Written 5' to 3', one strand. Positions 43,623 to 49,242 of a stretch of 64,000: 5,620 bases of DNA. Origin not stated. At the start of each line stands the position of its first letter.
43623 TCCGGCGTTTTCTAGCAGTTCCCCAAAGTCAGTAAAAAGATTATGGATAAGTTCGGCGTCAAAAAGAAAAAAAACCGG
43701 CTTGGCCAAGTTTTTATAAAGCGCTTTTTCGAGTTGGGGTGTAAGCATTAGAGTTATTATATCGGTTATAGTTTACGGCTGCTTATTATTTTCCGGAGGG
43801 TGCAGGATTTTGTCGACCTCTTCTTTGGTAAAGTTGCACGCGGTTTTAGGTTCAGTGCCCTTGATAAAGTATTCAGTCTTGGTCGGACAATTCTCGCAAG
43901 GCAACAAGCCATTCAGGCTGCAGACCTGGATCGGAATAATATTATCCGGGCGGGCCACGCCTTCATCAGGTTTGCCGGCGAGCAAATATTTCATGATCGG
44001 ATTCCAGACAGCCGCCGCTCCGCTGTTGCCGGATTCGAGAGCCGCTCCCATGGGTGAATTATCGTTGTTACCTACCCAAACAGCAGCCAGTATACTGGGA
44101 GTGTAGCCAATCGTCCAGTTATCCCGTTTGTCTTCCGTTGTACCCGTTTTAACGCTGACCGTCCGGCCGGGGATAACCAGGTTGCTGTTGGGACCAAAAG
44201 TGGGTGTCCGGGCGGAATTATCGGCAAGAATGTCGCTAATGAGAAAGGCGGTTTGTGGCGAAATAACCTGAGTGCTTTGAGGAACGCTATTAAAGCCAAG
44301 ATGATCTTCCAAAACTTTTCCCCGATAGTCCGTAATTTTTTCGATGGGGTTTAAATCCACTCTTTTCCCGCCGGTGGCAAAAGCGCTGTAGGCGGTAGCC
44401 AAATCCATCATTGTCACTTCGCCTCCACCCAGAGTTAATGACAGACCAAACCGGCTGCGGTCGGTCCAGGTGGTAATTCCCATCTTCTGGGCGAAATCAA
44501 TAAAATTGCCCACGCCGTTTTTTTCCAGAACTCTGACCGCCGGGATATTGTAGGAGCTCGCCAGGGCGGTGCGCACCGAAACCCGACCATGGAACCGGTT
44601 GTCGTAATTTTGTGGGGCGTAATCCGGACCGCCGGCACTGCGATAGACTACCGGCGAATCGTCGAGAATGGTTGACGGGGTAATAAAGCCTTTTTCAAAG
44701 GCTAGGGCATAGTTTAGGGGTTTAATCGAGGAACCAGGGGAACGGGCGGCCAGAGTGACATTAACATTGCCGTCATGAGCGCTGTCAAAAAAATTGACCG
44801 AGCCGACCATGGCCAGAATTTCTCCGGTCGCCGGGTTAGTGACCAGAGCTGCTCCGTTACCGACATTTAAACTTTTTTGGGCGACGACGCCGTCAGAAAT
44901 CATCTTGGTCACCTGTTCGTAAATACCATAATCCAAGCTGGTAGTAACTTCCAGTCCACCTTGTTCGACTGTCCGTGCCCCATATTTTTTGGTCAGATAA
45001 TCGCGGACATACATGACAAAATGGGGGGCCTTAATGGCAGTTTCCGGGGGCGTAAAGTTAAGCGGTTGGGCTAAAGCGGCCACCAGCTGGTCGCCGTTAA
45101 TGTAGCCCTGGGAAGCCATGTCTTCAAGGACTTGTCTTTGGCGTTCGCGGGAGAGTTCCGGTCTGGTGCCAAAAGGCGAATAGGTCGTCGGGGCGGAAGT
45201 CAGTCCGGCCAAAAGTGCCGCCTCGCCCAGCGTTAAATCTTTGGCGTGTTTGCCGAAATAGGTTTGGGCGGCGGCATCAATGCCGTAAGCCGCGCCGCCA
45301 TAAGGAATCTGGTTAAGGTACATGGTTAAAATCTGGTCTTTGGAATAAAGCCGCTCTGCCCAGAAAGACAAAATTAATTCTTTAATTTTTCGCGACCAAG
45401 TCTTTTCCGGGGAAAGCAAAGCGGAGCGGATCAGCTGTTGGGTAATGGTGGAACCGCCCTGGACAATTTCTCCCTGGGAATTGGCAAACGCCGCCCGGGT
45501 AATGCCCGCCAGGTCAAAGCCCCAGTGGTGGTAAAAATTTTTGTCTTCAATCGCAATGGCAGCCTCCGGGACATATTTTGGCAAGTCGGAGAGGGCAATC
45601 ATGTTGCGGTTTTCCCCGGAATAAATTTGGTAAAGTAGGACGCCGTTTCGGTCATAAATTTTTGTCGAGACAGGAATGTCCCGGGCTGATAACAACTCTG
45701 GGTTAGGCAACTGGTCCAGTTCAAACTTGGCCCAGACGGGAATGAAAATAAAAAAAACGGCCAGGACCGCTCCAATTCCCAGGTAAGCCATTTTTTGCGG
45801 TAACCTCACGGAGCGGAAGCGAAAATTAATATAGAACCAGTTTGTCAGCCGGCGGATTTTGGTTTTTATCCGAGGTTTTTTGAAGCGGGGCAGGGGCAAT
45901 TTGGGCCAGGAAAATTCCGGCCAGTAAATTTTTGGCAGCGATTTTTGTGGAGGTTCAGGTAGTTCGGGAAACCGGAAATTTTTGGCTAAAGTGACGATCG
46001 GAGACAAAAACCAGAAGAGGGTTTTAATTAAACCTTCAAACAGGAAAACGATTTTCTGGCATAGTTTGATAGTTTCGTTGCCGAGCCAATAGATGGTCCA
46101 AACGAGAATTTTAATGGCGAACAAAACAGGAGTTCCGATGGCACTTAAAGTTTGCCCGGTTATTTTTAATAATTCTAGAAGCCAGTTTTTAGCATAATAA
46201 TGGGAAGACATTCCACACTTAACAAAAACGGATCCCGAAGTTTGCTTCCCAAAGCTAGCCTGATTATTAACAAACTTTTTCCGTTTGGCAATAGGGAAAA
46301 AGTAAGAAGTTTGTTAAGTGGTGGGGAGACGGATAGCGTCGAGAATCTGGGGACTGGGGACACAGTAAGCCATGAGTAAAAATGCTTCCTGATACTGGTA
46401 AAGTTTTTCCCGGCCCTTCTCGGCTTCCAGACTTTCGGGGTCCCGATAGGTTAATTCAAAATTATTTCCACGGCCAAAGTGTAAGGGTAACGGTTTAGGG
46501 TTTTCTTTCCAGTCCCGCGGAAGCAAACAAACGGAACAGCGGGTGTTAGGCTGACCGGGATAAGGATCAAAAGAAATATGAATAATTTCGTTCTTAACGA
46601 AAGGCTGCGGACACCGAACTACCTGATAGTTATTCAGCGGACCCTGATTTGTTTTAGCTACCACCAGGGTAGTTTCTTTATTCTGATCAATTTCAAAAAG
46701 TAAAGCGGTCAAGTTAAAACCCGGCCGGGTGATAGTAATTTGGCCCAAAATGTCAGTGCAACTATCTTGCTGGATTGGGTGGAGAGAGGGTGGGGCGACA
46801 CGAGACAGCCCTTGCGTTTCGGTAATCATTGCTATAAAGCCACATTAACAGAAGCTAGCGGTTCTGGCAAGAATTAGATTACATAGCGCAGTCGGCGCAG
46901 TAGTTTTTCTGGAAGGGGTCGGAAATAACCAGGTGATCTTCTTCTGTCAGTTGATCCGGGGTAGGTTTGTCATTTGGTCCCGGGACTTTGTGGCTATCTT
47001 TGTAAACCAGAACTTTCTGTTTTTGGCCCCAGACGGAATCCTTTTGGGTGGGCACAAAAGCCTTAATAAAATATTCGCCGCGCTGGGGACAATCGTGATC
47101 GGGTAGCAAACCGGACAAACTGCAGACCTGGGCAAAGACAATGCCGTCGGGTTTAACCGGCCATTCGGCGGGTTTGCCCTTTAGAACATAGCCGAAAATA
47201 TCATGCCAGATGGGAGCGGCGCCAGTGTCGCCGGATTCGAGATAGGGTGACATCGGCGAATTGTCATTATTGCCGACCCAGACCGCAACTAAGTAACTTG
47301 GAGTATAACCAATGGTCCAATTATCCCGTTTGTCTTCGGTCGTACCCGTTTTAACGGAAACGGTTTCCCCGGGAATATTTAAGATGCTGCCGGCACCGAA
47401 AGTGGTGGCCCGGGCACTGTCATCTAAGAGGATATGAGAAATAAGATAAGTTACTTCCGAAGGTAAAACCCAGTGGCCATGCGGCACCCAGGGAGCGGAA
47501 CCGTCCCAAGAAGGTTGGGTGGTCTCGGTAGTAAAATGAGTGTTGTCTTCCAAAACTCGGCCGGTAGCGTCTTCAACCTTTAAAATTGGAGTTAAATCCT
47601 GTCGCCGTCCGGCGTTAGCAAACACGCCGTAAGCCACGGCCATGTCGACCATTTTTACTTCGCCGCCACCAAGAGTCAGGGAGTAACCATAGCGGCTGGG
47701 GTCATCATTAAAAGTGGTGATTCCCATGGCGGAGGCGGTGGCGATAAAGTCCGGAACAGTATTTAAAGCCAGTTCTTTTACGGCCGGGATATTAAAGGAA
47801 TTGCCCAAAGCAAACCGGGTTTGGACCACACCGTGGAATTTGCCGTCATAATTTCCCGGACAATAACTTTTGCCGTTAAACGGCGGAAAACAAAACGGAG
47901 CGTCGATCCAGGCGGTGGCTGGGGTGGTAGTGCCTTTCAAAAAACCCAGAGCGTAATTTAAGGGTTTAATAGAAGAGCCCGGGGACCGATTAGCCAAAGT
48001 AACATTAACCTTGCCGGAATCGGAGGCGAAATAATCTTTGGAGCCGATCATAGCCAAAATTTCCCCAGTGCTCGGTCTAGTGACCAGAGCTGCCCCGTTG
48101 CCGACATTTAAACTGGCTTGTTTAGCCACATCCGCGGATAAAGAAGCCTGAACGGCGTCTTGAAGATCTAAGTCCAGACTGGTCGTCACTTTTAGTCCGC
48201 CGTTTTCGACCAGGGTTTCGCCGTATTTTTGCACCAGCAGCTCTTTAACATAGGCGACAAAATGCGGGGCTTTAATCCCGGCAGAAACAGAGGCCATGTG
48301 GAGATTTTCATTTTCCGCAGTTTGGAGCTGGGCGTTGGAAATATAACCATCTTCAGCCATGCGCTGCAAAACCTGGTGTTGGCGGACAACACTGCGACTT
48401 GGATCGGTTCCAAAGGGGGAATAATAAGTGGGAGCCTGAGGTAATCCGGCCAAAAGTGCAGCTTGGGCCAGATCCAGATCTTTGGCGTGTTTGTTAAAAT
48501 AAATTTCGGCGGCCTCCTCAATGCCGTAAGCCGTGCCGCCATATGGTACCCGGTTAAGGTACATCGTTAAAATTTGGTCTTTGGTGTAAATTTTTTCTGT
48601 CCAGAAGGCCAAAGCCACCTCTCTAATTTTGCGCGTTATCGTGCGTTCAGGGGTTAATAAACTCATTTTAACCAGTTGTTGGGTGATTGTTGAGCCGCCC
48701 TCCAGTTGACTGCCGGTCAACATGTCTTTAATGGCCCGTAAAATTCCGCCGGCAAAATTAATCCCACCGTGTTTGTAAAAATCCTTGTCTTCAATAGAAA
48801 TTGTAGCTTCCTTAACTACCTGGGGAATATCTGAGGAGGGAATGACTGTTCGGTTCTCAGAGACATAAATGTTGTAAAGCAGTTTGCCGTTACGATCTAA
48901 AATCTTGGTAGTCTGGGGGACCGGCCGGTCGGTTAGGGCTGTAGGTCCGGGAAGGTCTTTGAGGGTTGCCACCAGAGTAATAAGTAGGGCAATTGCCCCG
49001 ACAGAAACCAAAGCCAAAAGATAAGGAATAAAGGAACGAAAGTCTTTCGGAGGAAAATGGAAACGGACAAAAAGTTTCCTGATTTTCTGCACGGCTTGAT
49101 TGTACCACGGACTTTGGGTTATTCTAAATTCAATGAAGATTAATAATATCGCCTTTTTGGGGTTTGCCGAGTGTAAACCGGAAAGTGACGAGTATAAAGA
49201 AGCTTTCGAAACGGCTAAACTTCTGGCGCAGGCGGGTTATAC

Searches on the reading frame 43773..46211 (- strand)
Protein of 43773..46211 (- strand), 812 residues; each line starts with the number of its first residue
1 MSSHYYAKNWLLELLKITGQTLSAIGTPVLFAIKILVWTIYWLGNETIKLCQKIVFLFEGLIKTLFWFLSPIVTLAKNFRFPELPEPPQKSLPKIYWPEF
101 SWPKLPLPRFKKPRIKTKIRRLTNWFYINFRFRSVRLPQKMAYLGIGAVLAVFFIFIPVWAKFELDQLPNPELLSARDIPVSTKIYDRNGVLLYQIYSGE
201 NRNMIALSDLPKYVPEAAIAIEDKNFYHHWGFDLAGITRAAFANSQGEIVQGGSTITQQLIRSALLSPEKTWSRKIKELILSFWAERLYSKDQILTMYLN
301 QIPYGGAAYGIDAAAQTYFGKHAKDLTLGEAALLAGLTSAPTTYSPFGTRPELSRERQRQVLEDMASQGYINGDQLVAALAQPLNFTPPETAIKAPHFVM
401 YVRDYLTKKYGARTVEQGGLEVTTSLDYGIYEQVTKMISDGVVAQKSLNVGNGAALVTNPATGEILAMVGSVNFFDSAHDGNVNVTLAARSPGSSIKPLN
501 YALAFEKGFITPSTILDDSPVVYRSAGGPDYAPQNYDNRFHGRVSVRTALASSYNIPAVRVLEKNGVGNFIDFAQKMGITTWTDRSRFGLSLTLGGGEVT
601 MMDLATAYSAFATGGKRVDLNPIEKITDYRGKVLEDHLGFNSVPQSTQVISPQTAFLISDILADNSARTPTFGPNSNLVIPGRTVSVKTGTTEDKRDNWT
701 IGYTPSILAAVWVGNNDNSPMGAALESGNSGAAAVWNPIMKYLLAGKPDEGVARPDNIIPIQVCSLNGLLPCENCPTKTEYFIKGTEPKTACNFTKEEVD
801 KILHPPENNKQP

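Call 67: search_protein_families(library=pfam, proteins=[window:43773-46211:-], max_evalue=0.00001)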
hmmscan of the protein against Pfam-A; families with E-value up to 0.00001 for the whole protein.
window:43773-46211:- (812 aa): 2 families
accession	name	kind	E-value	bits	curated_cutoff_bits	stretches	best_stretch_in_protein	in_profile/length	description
PF00912.28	Transgly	-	1.3e-61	207.5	27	1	191-365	3-177/178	Transglycosylase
PF00905.27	Transpeptidase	-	5.6e-29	101.7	22.1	1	453-740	1-298/299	Penicillin binding protein transpeptidase domain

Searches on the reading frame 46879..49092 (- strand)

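Call 67: search_protein_families(library=pfam, proteins=[window:46879-49092:-], max_evalue=0.00001)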
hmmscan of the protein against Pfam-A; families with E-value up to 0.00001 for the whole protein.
window:46879-49092:- (737 aa): 2 families
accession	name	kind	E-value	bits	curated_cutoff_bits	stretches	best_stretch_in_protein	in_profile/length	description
PF00912.28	Transgly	-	7.8e-60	201.8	27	1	69-245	2-177/178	Transglycosylase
PF00905.27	Transpeptidase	-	3.2e-11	43.4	22.1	1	333-630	1-295/299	Penicillin binding protein transpeptidase domain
